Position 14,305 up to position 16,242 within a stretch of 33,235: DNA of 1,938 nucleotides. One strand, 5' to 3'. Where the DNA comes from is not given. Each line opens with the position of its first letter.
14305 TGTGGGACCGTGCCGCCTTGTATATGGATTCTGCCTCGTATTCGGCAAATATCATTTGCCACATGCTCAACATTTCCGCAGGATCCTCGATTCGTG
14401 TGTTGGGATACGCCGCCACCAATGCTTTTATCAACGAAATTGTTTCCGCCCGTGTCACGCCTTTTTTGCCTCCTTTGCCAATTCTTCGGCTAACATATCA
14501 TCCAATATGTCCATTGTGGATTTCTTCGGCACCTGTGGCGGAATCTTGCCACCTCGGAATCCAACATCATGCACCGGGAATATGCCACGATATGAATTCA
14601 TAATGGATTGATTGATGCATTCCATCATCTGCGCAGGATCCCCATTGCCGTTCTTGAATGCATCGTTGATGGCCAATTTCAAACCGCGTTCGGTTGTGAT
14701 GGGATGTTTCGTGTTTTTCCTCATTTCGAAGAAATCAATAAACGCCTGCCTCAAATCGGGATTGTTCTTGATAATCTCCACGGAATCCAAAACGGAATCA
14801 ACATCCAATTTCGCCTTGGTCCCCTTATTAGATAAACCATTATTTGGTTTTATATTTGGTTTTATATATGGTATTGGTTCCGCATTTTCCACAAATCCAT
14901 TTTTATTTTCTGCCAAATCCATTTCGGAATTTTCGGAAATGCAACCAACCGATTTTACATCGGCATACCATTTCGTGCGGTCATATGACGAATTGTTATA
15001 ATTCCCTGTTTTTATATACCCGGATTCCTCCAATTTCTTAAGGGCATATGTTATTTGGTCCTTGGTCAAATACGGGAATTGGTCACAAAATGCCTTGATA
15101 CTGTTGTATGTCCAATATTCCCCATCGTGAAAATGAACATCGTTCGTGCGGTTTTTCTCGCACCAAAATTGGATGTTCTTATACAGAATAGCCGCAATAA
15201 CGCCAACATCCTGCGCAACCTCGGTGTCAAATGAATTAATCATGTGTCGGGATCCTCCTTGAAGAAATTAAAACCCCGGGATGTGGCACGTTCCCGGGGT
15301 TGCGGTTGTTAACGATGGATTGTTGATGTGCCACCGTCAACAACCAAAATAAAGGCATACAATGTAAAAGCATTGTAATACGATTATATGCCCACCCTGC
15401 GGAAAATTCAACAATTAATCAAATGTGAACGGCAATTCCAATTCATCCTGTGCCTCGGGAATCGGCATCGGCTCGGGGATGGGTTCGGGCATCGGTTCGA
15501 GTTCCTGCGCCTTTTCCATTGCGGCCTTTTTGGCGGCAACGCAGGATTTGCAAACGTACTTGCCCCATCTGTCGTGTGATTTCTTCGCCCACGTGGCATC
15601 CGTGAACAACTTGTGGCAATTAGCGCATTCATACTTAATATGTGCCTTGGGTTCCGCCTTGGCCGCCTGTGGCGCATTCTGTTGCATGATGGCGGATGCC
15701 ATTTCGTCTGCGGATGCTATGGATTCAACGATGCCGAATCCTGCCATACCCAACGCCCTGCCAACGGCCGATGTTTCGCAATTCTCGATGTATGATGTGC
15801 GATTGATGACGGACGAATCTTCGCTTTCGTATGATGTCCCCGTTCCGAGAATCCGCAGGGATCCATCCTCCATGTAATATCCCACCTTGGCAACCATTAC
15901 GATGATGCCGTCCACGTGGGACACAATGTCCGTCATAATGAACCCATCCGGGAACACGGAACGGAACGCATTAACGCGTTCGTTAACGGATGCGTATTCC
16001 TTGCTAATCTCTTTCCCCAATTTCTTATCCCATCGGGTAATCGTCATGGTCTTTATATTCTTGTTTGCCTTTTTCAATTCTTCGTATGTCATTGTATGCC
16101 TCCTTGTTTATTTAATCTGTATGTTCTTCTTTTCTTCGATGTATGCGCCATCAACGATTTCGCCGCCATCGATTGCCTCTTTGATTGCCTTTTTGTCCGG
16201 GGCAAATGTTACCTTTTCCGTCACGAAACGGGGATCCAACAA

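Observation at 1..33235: GATC exists almost only as GGATCC, and GGATCC is about 8-10 fold over-represented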

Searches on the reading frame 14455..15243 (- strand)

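Call 8: search_protein_families(library=phrogs, proteins=[window:14455-15243:-])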
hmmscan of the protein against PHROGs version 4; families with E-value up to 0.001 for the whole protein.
window:14455-15243:- (262 aa): 7 families
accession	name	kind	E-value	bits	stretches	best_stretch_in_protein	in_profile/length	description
phrog_11233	-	DNA, RNA and nucleotide metabolism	6.5e-40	138.4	1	3-176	4-165/297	replication initiation protein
phrog_678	-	DNA, RNA and nucleotide metabolism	2.4e-21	77.7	1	12-225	74-283/346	replication initiation O-like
phrog_6493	-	DNA, RNA and nucleotide metabolism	4.1e-16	60.1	1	9-94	18-99/261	DnaD-like helicase loader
phrog_428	-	DNA, RNA and nucleotide metabolism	2.8e-14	54.1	1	17-139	107-225/455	replication initiation protein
phrog_270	-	DNA, RNA and nucleotide metabolism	1.1e-09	39.1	1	38-137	59-149/383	replication initiation protein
phrog_20659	-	unknown function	1.9e-05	25.4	1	1-77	3-71/264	-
phrog_18589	-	unknown function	5.5e-05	24.2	1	168-222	45-98/156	-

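Call 9: search_protein_families(library=pfam, proteins=[window:14455-15243:-])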
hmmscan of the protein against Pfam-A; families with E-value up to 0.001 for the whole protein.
window:14455-15243:- (262 aa): 0 families

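Call 50: search_protein_families(library=ncbifam, proteins=[window:14455-15243:-], max_evalue=0.01)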
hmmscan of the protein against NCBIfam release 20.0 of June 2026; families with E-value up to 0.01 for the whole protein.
window:14455-15243:- (262 aa): 0 families

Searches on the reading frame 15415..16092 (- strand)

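Call 13: search_protein_families(library=phrogs, proteins=[window:15415-16092:-], max_evalue=0.001)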
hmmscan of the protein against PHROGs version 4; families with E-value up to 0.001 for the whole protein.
window:15415-16092:- (225 aa): 2 families
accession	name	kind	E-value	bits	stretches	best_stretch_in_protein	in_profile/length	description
phrog_11717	-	unknown function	4.7e-39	135.3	1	4-143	5-138/208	-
phrog_23738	-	unknown function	1.5e-18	68.1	1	30-174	7-149/198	-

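Call 50: search_protein_families(library=ncbifam, proteins=[window:15415-16092:-], max_evalue=0.01)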
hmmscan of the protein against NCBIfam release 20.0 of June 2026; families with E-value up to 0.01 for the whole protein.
window:15415-16092:- (225 aa): 0 families
